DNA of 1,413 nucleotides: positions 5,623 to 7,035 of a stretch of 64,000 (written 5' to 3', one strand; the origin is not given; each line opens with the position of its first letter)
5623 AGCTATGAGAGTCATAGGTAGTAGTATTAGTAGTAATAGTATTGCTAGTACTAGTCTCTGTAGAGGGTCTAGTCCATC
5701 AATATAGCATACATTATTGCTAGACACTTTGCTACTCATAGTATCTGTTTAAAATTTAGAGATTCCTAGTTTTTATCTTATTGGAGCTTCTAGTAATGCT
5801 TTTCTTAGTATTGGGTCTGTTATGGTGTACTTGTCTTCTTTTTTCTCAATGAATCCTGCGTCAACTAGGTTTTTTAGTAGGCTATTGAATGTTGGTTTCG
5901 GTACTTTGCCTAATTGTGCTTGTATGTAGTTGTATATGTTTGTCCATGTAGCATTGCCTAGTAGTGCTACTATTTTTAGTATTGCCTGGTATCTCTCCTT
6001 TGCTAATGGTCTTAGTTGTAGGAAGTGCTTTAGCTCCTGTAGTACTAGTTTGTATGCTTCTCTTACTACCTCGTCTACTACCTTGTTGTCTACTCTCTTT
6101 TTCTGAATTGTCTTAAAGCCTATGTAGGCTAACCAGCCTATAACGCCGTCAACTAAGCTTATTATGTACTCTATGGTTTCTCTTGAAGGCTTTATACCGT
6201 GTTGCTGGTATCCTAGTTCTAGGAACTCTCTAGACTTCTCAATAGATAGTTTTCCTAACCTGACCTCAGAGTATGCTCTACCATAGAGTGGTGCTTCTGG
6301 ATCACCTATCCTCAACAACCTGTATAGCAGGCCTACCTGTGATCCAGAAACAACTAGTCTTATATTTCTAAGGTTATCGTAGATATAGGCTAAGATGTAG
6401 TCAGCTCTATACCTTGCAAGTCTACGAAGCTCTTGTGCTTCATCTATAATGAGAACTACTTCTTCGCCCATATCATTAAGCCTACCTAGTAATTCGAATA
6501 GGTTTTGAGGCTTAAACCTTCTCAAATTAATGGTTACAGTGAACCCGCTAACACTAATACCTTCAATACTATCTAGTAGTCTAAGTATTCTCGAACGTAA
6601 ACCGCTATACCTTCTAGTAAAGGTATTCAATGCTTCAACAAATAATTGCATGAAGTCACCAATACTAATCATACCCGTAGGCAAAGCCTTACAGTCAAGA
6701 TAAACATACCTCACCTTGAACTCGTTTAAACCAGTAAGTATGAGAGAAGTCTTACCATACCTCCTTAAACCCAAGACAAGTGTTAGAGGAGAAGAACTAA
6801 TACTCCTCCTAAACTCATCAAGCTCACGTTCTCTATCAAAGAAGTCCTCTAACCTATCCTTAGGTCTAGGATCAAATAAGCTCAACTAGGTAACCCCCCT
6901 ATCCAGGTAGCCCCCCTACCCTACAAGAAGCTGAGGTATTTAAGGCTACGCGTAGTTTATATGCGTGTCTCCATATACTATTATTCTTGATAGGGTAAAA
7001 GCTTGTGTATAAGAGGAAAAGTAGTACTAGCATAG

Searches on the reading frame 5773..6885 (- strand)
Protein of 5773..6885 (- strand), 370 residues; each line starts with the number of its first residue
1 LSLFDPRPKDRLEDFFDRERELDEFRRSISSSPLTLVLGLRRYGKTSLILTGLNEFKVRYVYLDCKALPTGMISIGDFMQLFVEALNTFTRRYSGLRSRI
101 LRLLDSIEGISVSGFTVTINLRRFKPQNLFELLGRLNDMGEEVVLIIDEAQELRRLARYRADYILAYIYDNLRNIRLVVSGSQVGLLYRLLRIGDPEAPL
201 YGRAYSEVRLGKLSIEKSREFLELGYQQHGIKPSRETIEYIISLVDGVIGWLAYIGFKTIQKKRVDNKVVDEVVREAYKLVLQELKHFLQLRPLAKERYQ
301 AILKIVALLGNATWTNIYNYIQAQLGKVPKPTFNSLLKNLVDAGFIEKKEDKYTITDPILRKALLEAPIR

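Call 85: search_protein_families(library=padloc, proteins=[window:5773-6885:-], max_evalue=0.0001)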
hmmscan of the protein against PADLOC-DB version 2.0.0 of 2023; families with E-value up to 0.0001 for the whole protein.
window:5773-6885:- (370 aa): 3 families
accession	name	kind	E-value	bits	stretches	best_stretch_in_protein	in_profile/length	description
PDLC04984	PDC-S27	-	1.2e-08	32.2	1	170-350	135-301/474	-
PDLC04789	PDC-S01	-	2.6e-07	28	0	139-184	71-111/375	-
PDLC04985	PDC-S27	-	1.9e-06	25.1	1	14-342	5-294/484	-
